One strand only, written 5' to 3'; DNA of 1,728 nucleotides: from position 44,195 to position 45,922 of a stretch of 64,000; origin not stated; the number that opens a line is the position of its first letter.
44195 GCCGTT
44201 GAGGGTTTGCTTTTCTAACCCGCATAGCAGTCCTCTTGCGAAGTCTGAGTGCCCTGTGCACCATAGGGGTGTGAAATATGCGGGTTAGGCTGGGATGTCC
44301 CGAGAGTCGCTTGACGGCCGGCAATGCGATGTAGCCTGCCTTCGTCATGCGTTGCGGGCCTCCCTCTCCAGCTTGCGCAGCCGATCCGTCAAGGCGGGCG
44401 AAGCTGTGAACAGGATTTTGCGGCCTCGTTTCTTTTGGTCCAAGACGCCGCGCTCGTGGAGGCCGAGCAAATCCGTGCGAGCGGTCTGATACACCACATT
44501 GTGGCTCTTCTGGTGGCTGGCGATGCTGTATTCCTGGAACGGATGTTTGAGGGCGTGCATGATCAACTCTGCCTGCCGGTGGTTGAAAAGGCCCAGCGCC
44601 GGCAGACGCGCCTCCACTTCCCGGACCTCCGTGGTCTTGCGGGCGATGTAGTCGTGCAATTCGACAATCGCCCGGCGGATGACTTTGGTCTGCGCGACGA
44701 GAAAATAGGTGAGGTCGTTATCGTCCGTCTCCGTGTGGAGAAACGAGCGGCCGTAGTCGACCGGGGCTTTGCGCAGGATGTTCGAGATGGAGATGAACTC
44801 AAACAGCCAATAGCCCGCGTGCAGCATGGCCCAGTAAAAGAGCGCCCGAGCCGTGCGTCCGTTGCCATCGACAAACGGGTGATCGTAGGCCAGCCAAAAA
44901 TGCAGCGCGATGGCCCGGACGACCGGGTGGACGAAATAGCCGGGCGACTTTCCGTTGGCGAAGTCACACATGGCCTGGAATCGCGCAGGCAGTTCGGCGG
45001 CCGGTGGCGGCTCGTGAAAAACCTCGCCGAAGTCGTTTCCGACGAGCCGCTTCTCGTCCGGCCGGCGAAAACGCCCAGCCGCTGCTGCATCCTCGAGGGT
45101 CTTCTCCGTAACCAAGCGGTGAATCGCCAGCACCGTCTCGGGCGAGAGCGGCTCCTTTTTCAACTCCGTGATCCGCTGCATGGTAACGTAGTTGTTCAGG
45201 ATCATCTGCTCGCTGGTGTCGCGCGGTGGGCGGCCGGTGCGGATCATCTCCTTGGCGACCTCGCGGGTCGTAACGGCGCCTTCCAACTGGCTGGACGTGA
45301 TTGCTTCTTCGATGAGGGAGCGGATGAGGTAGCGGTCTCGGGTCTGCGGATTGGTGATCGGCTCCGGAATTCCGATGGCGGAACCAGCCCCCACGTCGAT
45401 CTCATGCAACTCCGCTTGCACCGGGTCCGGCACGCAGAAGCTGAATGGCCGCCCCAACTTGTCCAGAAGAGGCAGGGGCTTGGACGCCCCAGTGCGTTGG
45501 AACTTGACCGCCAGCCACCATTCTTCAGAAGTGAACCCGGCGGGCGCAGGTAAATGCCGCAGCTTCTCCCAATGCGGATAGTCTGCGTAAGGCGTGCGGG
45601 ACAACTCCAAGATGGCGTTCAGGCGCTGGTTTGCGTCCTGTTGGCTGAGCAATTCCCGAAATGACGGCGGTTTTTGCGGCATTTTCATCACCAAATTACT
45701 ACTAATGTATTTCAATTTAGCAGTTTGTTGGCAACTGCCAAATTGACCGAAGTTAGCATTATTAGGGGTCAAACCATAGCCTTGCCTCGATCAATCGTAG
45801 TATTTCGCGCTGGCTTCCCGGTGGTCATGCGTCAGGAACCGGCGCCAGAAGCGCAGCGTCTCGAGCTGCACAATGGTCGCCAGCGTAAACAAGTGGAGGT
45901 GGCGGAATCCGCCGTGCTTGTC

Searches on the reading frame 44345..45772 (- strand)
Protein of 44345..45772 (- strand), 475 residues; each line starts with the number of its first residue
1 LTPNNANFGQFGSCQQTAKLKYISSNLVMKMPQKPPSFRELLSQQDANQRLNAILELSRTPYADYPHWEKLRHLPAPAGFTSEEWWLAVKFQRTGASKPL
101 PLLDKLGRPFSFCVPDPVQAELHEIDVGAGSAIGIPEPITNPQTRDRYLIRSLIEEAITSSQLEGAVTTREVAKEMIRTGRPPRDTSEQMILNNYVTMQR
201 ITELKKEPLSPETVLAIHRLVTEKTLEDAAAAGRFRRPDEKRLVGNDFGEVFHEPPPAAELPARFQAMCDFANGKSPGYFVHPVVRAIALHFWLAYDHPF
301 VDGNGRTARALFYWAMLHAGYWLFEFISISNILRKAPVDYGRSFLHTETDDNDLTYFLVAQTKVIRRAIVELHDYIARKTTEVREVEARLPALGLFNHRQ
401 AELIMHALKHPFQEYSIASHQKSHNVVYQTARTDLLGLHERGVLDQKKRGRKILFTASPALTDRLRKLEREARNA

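Call 77: search_protein_families(library=pfam, proteins=[window:44345-45772:-])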
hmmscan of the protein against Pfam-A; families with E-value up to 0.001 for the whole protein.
window:44345-45772:- (475 aa): 1 family
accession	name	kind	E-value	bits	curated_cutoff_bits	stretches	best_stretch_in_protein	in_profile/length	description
PF02661.23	Fic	-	1.8e-19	70.8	24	1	208-314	1-91/93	Fic/DOC family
